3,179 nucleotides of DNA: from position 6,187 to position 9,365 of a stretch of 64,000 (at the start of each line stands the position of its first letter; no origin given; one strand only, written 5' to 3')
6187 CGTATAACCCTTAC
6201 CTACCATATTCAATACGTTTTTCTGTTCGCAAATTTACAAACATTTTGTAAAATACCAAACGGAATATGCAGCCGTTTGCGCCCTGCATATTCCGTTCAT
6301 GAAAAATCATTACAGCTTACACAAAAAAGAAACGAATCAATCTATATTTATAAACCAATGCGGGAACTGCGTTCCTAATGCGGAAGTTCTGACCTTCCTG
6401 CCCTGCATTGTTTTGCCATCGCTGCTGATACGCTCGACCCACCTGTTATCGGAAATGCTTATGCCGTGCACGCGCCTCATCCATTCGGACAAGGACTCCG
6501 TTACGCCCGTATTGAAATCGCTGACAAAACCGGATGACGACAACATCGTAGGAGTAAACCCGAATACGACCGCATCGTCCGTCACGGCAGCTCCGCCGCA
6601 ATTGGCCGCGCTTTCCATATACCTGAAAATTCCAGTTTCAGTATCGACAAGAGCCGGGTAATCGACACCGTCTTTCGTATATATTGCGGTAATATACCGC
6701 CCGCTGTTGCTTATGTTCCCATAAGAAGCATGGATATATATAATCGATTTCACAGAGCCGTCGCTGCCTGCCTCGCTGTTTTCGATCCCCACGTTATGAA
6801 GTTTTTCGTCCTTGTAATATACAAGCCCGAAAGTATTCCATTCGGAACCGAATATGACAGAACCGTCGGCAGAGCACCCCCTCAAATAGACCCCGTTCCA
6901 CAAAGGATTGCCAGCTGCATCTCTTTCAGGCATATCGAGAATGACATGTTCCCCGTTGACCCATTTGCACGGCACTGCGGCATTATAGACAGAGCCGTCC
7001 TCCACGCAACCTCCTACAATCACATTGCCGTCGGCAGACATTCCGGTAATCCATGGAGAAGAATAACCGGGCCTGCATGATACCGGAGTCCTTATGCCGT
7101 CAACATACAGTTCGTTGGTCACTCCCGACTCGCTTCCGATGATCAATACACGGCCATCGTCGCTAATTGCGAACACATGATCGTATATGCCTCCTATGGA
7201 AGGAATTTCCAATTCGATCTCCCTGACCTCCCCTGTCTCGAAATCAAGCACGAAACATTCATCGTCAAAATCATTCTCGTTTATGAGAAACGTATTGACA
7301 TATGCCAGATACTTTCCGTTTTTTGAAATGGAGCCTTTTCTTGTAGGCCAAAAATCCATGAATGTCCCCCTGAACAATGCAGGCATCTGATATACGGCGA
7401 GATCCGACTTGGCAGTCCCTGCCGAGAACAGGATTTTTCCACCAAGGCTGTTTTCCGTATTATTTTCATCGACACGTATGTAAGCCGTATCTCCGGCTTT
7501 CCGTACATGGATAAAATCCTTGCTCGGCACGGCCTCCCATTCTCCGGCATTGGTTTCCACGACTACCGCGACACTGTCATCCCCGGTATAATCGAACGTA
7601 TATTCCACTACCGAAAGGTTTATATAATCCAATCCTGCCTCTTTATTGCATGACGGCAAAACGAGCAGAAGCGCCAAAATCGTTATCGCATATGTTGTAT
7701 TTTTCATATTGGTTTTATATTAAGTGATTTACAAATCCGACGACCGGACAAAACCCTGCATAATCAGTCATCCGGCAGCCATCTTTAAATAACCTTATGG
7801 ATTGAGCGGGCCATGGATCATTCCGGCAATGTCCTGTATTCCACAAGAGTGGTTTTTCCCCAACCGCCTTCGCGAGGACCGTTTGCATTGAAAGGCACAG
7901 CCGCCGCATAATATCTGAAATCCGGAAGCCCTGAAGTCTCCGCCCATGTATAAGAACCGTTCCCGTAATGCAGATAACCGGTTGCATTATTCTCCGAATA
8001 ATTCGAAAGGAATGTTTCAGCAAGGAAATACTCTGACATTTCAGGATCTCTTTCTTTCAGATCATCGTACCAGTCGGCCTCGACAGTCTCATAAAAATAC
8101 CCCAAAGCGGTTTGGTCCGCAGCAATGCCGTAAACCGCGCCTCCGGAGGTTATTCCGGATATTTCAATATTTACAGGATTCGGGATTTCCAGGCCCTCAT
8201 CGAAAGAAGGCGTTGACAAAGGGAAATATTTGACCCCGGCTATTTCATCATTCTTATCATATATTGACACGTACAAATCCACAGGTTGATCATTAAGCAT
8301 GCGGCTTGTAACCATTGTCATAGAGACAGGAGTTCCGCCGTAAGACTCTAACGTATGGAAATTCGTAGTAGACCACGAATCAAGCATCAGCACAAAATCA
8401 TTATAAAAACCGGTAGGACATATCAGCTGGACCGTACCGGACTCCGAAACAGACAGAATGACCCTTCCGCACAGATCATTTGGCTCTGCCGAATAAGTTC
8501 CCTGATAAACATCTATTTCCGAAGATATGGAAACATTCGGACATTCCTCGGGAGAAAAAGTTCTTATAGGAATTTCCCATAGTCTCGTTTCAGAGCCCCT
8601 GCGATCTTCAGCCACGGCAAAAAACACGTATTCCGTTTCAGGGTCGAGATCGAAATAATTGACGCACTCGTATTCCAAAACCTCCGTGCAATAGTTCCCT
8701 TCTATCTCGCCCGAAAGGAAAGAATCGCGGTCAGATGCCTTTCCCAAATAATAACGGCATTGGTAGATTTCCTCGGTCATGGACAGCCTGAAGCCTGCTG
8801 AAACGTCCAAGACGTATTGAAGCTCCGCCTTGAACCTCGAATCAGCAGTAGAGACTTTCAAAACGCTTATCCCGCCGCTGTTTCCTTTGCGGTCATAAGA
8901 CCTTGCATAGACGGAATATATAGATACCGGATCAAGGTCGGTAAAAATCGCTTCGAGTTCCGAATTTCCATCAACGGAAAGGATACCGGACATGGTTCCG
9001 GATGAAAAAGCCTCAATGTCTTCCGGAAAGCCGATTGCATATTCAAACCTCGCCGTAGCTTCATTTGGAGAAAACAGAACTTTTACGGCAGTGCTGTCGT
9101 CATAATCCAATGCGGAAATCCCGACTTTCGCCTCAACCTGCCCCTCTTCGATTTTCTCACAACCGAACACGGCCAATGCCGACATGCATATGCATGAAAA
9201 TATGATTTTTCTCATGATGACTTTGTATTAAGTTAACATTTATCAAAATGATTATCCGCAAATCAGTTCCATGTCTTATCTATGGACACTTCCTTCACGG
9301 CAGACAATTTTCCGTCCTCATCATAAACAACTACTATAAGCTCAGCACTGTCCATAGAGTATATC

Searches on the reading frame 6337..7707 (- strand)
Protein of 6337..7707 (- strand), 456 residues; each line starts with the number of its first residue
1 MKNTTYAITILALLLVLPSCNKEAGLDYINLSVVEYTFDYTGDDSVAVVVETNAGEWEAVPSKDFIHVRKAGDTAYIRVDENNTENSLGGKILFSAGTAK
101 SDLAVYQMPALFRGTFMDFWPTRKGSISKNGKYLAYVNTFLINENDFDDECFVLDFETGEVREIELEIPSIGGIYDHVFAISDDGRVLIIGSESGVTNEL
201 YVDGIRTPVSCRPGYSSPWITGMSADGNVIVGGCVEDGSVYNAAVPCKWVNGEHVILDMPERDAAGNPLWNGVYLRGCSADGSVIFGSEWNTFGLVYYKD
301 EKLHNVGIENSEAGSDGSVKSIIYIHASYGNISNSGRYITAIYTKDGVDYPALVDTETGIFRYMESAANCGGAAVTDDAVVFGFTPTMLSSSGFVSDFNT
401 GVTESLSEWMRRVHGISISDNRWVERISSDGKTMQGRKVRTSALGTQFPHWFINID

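Call 8: search_protein_families(library=pfam, proteins=[window:6337-7707:-], max_evalue=0.01)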
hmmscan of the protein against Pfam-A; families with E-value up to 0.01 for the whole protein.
window:6337-7707:- (456 aa): 0 families

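Call 57: search_protein_families(library=ncbifam, proteins=[window:6337-7707:-], max_evalue=0.1)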
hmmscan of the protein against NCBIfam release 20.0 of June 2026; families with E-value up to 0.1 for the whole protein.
window:6337-7707:- (456 aa): 0 families

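Call 62: search_solved_structures(query=window:6337-7707:-, max_evalue=1)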
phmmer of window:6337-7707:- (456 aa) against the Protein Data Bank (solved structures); distinct sequences matched with E-value up to 1: 4.
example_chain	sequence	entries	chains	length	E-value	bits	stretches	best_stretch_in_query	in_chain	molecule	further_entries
3sy3_A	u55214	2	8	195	0.72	11.8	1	79-165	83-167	GBAA_1210 protein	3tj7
8r5o_C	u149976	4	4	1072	0.91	11.5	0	218-328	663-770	DNA-directed RNA polymerase subunit beta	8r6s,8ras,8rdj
8qma_A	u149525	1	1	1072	0.91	11.5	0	218-328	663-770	DNA-directed RNA polymerase subunit beta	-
9epc_C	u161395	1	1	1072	0.92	11.5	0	218-328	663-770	RpoB, subunit beta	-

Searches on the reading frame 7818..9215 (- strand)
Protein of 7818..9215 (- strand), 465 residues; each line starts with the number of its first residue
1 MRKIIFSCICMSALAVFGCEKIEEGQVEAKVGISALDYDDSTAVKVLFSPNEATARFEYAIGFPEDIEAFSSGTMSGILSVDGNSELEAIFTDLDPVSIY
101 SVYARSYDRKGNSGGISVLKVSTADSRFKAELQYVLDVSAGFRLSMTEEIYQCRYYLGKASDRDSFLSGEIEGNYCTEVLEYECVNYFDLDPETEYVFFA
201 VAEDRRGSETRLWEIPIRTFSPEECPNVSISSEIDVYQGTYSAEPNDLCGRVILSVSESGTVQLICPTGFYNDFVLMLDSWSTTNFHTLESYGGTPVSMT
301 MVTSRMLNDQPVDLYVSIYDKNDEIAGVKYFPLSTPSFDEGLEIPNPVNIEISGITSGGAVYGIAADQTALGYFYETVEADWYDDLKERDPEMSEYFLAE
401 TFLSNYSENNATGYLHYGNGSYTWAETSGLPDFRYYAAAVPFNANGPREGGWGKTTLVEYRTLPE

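Call 8: search_protein_families(library=pfam, proteins=[window:7818-9215:-], max_evalue=0.01)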
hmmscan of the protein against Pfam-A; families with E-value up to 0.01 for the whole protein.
window:7818-9215:- (465 aa): 0 families

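Call 57: search_protein_families(library=ncbifam, proteins=[window:7818-9215:-], max_evalue=0.1)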
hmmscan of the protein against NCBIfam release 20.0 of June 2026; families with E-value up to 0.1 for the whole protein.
window:7818-9215:- (465 aa): 0 families

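Call 61: search_solved_structures(query=window:7818-9215:-, max_evalue=1)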
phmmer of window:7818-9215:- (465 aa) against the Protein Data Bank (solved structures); distinct sequences matched with E-value up to 1: 1.
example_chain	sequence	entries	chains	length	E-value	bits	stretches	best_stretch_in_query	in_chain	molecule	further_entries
2cug_A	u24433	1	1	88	0.86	11.6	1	365-421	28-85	mKIAA0962 protein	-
